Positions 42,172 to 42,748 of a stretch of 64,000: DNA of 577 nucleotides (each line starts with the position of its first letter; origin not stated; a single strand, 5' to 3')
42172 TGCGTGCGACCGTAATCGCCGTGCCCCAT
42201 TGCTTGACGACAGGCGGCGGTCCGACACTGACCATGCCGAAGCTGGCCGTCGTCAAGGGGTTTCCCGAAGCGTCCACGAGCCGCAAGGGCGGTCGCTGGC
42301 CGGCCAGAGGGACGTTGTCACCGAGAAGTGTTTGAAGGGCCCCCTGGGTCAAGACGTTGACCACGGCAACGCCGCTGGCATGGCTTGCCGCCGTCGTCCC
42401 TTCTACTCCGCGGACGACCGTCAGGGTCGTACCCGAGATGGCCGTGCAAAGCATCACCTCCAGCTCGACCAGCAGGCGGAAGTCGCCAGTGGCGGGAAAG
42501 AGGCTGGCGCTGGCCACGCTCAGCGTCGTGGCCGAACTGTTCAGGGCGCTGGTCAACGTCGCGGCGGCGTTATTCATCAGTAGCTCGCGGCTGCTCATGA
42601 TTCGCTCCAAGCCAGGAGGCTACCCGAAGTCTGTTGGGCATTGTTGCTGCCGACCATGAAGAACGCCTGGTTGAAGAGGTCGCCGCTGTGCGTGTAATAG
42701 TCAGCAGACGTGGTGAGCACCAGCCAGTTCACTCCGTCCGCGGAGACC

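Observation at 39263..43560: Three consecutive tail-fibre paralogs with a shared ~100-aa N-terminal domain and divergent C-terminal domains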

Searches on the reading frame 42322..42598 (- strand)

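Call 47: search_protein_representatives(alignment_id=A4)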
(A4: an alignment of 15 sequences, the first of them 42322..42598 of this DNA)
Query: 15 sequences, 92 profile positions. Proteins with E-value up to 0.001 (for the whole library): 28352; up to 1e-10: 6505; up to 1e-30: 316. The best 150 are listed.
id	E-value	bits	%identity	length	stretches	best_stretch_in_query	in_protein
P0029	1.1e-171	573.6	-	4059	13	13-79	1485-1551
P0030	2.6e-149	501.9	-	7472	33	41-81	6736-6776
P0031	3.6e-133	450.2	-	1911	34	11-79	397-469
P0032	5.5e-133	449.6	-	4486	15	7-79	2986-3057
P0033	3.1e-130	440.7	-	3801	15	7-82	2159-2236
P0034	7.3e-122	413.9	-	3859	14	12-82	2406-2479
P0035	3.0e-102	351.1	-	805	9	23-79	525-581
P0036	1.3e-100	345.8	-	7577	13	7-86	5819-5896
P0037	1.4e-97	336.1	-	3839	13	13-79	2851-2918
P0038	6.3e-95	327.6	-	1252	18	21-79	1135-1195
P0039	2.9e-94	325.5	-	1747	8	13-83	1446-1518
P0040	1.1e-92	320.5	-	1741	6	8-79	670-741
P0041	2.0e-92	319.6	-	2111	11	10-79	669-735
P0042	3.6e-91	315.5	-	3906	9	7-86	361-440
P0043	8.5e-88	304.7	-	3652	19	8-80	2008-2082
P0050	3.6e-68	241.8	-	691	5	10-81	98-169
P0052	5.2e-66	234.9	-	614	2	2-91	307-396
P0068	9.6e-61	218.0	-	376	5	10-79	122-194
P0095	2.0e-48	178.5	-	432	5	13-81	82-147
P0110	9.7e-45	166.7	-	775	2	1-91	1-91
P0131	4.8e-39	148.5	-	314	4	19-82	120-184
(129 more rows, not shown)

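Call 48: search_protein_families(library=pfam, proteins=[P0031, P0035, P0068, P0050, P0095, P0038, P0110, P0052], max_evalue=0.01)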
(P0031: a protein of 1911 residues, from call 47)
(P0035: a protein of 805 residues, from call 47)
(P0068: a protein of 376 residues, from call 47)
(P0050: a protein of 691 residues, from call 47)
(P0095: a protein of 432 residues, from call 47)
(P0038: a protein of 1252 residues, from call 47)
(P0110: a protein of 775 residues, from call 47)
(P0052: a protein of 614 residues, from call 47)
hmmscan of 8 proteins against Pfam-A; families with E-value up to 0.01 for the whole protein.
P0031 (1911 aa): 0 families

P0035 (805 aa): 0 families

P0068 (376 aa): 1 family
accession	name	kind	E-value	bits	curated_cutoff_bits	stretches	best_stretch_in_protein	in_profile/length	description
PF01957.25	NfeD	-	0.00037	21.1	29.1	0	307-319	44-56/57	NfeD-like C-terminal, partner-binding domain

P0050 (691 aa): 1 family
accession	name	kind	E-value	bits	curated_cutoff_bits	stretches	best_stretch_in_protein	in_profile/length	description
PF21910.2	GH85_C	-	0.0043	17.9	27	0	529-569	17-57/95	GH85 endohexosaminidases, C-terminal domain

P0095 (432 aa): 1 family
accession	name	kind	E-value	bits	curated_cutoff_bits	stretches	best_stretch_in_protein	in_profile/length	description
PF13753.12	SWM_repeat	-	0.0078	16.9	27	0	9-50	19-64/86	Putative flagellar system-associated repeat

P0038 (1252 aa): 0 families

P0110 (775 aa): 0 families

P0052 (614 aa): 1 family
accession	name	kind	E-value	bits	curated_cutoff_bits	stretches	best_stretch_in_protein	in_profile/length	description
PF07081.18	DUF1349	-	0.0031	17.6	32.4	0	220-274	95-147/179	Protein of unknown function (DUF1349)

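Call 49: predict_structure(alignment_id=A4)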
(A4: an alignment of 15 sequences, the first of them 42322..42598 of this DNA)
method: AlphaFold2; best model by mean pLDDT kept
length: 92 residues; sequences in the alignment: 15
mean_pLDDT: 87.9   pTM: 0.77
mean pLDDT of the five models: 87.9, 84.7, 83.7, 80.9, 55.6
residues with pLDDT >= 90: 60; 70-90: 24; 50-70: 8; < 50: 0
segments of 3 or more residues with pLDDT < 50: none
pLDDT, mean of each block of 10 residues (from residue 1): 65 93 95 89 94 95 92 95 78 68
secondary structure, 60 per line:
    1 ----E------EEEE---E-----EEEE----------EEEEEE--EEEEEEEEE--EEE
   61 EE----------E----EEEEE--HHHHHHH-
elements in order: E12-15 E25-28 E39-44 E47-55 E58-62 E78-82 H85-91

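Call 52: search_protein_families(library=phrogs, proteins=[P0035, P0068, P0050, P0095, P0038, P0110, P0052, P0131], max_evalue=0.00001)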
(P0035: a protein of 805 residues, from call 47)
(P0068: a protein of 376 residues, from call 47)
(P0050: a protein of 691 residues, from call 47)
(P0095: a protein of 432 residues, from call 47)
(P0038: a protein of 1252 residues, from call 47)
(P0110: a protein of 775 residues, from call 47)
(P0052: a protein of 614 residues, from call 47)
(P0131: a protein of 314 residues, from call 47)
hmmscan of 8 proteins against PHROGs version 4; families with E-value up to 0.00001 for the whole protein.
P0035 (805 aa): 5 families
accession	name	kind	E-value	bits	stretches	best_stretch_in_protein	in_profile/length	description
phrog_7578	-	unknown function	9.3e-27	94.8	0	584-638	37-97/300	-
phrog_38058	-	tail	3.1e-26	92.8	2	526-581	37-97/708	tail fiber protein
phrog_1101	-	tail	1.3e-24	87.2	1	597-655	585-645/1405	tail protein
phrog_12150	-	unknown function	1.2e-09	38.6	0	446-522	2-84/477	-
phrog_4406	-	head and packaging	5.5e-09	34.2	0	220-464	2775-2988/3231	virion structural protein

P0068 (376 aa): 11 families
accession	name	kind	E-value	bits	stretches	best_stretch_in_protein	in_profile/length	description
phrog_7578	-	unknown function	6.5e-23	82.2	0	197-268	30-102/300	-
phrog_1101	-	tail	2.8e-17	62.9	1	45-111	559-628/1405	tail protein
phrog_8469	-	tail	3.6e-17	63.6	0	70-133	44-108/303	tail fiber protein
phrog_11439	-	tail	1.6e-14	54.1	0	258-334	193-270/775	tail fiber protein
phrog_12150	-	unknown function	2.5e-12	47.5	0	269-351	15-98/477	-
phrog_4406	-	head and packaging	4.9e-11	41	0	132-196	1289-1351/3231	virion structural protein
phrog_38058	-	tail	3.4e-10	39.8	0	265-344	18-103/708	tail fiber protein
phrog_23837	-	head and packaging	9.4e-10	38.9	0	122-192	14-87/507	virion structural protein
phrog_358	-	unknown function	1.9e-07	29.7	0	254-338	1677-1763/2056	-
phrog_6427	-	unknown function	1.5e-06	28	0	81-113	62-94/675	-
phrog_6284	-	tail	6.2e-06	25.3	0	127-197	495-571/1280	tail protein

P0050 (691 aa): 4 families
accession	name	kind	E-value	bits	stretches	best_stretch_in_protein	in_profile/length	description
phrog_12150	-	unknown function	1.9e-17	64.3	0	223-283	19-84/477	-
phrog_38058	-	tail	1.3e-11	44.5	1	227-283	35-96/708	tail fiber protein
phrog_752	-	head and packaging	3.8e-07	30.4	1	472-573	293-407/475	major head protein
phrog_9851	-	tail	4.9e-06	25.6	1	96-177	797-878/1092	tail fiber protein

P0095 (432 aa): 5 families
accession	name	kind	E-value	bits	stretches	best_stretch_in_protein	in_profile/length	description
phrog_7578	-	unknown function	6.5e-28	98.6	1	147-223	25-101/300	-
phrog_1101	-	tail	1.4e-26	93.8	2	147-219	556-628/1405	tail protein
phrog_11439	-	tail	1.3e-14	54.4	0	148-219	202-272/775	tail fiber protein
phrog_4406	-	head and packaging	5.2e-08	31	0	26-69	1305-1348/3231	virion structural protein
phrog_8469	-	tail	2.9e-06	27.8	0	111-167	54-108/303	tail fiber protein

P0038 (1252 aa): 3 families
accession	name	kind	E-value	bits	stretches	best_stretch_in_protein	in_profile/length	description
phrog_1101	-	tail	2.2e-40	139.5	2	365-423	570-628/1405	tail protein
phrog_4406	-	head and packaging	2e-34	118.6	3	704-768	1285-1351/3231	virion structural protein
phrog_5313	-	unknown function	8.3e-06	25.2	0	550-594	995-1043/1052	-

P0110 (775 aa): 5 families
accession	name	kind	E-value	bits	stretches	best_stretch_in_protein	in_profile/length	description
phrog_19068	-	unknown function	1e-09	39.2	1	122-285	83-250/267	-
phrog_23837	-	head and packaging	2.9e-09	37.3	0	380-482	12-118/507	virion structural protein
phrog_8469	-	tail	8e-09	36.2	1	7-95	6-104/303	tail fiber protein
phrog_6427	-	unknown function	1.4e-08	34.6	1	5-129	5-156/675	-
phrog_12150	-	unknown function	1.5e-07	31.7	0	9-81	10-87/477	-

P0052 (614 aa): 7 families
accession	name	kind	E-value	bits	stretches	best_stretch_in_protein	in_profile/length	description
phrog_8469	-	tail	3.1e-18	67.2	2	312-398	6-102/303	tail fiber protein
phrog_38058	-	tail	1.5e-14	54.2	2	10-75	17-92/708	tail fiber protein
phrog_19068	-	unknown function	4.5e-14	53.5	1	118-285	83-248/267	-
phrog_12150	-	unknown function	4.5e-14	53.2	2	1-85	1-90/477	-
phrog_6427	-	unknown function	3e-13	50.1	1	310-397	5-106/675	-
phrog_23837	-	head and packaging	8.7e-08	32.5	1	307-394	6-99/507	virion structural protein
phrog_7578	-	unknown function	2.1e-07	31.3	0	11-76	24-94/300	-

P0131 (314 aa): 6 families
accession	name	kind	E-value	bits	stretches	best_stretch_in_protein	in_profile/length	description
phrog_7578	-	unknown function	1.8e-25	90.6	2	48-113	33-99/300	-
phrog_1101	-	tail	1.3e-22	80.6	2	46-115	562-632/1405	tail protein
phrog_4406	-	head and packaging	8.5e-10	36.9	0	50-113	1291-1350/3231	virion structural protein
phrog_9851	-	tail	8.7e-10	38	1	11-155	770-917/1092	tail fiber protein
phrog_11439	-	tail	7.4e-08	32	0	46-111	207-272/775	tail fiber protein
phrog_38058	-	tail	5.7e-07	29.2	0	198-258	35-99/708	tail fiber protein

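Call 62: search_solved_structures(query=A4, max_evalue=10, show_alignments=4)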
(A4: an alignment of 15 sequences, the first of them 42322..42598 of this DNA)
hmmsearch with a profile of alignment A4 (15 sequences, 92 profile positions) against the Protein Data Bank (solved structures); distinct sequences matched with E-value up to 10: 11.
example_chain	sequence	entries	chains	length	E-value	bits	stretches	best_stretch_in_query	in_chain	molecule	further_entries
8vjh_A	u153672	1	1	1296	1.1e-06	31.9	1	41-81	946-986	Minor tail protein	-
8jov_1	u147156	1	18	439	2.9e-06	30.5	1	4-90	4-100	Putative tail fiber protein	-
8rk3_o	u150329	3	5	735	0.096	16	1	42-88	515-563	Tip attachment protein J domain-containing protein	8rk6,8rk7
6r60_A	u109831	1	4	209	0.2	15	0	49-79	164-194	WD-40 repeat protein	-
9in6_M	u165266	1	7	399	0.44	13.9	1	52-83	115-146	major capsid of VP1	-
6r5y_A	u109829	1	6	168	0.58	13.5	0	49-79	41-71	WD-40 repeat protein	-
1ly2_A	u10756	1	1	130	1.8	12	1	14-51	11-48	complement receptor type 2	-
8sm0_C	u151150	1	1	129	1.8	12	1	14-51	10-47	Complement receptor type 2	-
1ghq_B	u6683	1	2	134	1.9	11.9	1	14-51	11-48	CR2/CD121/C3D/EPSTEIN-BARR VIRUS RECEPTOR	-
3oed_C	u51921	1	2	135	1.9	11.9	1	14-51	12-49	Complement receptor type 2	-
1w2r_A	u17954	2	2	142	2.1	11.8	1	14-51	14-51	COMPLEMENT RECEPTOR TYPE 2 PRECURSOR,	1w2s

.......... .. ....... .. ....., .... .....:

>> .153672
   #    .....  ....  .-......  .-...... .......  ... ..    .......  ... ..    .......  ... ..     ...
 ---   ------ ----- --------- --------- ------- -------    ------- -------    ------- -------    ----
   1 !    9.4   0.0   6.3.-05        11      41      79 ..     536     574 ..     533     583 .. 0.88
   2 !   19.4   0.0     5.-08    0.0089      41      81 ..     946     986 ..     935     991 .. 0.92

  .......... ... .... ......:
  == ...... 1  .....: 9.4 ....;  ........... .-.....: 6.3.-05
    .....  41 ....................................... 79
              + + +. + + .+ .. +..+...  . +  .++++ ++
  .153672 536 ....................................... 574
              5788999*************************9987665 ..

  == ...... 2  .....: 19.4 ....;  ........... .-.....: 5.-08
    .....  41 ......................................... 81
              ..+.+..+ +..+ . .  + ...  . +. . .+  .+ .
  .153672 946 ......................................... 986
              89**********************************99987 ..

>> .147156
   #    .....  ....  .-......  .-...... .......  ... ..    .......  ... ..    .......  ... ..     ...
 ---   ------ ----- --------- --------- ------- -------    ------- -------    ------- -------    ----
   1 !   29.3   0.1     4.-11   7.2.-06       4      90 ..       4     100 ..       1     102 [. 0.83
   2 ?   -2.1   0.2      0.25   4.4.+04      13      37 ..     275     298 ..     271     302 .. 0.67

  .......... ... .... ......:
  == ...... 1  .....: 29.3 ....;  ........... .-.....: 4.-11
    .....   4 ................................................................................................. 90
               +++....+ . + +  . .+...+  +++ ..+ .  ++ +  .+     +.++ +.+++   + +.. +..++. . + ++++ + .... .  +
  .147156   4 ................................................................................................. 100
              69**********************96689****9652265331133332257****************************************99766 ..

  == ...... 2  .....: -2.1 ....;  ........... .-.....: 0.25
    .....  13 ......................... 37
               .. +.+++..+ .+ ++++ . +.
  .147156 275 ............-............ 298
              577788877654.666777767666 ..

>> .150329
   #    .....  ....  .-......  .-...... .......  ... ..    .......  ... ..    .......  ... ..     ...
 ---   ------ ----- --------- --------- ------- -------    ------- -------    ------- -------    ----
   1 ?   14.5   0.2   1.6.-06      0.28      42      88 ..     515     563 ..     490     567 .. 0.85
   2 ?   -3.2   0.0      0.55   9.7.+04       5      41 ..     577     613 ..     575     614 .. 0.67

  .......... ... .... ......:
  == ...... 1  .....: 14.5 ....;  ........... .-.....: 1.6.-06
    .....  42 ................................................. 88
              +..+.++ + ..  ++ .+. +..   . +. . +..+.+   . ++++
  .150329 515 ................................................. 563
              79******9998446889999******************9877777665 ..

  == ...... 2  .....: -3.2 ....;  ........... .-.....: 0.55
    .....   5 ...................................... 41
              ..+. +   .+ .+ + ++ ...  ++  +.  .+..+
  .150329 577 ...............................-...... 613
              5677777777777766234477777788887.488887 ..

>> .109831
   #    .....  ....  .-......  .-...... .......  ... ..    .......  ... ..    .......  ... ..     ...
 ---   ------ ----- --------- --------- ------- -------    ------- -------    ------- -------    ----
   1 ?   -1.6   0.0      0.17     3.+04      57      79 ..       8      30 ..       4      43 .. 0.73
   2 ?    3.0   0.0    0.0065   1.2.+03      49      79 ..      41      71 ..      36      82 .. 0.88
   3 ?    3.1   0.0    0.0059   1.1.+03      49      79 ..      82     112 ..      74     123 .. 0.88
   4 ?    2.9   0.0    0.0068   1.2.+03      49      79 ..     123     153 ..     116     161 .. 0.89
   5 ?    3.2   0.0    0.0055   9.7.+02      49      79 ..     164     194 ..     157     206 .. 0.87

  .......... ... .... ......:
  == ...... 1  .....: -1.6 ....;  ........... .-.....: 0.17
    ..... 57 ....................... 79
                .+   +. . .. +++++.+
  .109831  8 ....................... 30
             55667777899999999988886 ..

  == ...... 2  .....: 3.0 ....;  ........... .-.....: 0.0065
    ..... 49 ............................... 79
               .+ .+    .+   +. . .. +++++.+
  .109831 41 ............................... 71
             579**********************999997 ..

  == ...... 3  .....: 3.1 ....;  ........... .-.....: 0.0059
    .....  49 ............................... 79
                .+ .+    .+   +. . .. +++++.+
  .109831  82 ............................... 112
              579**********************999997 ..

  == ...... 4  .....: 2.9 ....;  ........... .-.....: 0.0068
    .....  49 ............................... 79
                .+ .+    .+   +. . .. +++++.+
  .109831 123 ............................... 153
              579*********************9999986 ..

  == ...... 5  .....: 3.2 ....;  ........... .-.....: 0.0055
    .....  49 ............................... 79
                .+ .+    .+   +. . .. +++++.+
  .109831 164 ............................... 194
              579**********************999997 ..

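Call 76: search_protein_families(library=ncbifam, proteins=[P0035], max_evalue=0.01)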
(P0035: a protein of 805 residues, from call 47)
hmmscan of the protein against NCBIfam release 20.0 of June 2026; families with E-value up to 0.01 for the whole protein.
P0035 (805 aa): 0 families
